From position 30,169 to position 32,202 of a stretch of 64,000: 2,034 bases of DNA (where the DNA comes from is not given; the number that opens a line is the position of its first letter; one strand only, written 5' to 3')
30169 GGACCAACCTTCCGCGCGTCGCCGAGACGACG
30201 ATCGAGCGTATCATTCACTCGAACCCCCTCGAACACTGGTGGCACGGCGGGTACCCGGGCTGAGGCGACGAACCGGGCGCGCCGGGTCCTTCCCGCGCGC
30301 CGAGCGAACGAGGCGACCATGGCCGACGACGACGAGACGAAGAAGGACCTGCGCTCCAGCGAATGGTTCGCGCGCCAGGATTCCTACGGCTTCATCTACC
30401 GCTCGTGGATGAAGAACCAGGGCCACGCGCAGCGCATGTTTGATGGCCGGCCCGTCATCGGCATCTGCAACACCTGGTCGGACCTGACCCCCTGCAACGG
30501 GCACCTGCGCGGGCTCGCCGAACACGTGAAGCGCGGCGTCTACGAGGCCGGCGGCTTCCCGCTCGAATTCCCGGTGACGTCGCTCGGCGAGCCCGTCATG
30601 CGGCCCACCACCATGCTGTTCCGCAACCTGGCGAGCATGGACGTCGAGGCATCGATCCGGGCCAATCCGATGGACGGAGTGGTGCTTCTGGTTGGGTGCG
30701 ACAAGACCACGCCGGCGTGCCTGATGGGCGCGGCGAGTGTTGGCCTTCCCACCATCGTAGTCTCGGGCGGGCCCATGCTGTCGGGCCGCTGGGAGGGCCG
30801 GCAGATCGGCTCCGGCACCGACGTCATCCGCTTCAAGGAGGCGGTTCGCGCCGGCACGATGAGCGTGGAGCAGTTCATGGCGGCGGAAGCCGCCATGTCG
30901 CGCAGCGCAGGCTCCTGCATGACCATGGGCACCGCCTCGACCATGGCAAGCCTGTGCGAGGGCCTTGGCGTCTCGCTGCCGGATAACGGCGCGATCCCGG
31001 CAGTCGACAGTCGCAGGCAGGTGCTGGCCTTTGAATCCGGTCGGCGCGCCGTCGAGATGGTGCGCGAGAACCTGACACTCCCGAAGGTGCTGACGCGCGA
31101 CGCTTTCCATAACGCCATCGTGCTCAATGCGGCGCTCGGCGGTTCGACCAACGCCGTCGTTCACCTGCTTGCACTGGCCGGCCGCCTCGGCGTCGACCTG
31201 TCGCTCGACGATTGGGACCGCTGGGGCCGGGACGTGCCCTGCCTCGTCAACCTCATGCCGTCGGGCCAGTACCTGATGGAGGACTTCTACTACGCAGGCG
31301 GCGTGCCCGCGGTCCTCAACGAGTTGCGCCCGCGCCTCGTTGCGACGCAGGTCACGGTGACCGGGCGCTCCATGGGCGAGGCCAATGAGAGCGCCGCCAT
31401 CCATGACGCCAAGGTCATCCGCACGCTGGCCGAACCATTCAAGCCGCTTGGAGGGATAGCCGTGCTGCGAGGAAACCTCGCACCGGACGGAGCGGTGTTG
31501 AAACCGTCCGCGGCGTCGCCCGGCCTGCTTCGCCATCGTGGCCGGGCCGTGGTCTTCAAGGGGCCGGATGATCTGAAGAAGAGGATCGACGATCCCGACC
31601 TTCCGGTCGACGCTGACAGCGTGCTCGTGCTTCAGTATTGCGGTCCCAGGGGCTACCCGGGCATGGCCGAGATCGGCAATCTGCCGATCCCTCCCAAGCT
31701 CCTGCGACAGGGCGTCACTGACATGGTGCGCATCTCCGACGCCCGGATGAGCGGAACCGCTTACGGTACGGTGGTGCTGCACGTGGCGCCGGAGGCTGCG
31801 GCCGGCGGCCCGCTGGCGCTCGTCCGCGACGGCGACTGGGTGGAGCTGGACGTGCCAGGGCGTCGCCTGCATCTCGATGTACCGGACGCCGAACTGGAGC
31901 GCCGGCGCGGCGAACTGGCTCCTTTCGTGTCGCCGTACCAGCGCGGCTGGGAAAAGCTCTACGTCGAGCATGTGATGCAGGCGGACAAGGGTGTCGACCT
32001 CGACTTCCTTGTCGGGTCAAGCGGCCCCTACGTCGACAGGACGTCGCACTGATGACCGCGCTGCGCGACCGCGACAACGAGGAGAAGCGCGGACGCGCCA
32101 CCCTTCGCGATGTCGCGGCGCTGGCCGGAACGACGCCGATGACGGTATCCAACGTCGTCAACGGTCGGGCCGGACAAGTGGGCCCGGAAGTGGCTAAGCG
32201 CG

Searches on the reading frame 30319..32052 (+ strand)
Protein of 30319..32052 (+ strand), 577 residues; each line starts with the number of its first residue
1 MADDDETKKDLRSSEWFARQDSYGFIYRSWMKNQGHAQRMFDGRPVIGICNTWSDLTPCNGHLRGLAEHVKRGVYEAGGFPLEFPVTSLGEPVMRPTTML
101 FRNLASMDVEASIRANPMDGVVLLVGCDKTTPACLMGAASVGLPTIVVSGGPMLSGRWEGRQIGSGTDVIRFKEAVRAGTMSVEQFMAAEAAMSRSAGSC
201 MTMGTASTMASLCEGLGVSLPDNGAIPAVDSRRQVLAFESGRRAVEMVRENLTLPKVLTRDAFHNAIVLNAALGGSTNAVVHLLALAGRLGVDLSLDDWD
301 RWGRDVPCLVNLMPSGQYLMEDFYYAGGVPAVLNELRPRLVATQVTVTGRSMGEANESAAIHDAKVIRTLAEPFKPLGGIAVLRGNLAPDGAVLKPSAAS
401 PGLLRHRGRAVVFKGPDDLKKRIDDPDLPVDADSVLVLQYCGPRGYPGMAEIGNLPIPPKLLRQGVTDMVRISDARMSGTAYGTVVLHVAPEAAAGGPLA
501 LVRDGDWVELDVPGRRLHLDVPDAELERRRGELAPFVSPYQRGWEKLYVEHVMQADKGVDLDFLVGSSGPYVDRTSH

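Call 34: search_protein_families(library=pfam, proteins=[window:30319-32052:+], max_evalue=0.00001)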
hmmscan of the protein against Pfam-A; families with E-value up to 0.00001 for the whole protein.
window:30319-32052:+ (577 aa): 2 families
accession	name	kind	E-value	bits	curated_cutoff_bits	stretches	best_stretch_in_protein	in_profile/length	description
PF00920.27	ILVD_EDD_N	-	2.8e-108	362.3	27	1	44-354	1-315/316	Dihydroxy-acid/6-phosphogluconate dehydratase N-terminal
PF24877.1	ILV_EDD_C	-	1.8e-62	210.6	27.7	1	365-558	1-190/191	Dihydroxy-acid/6-phosphogluconate dehydratase C-terminal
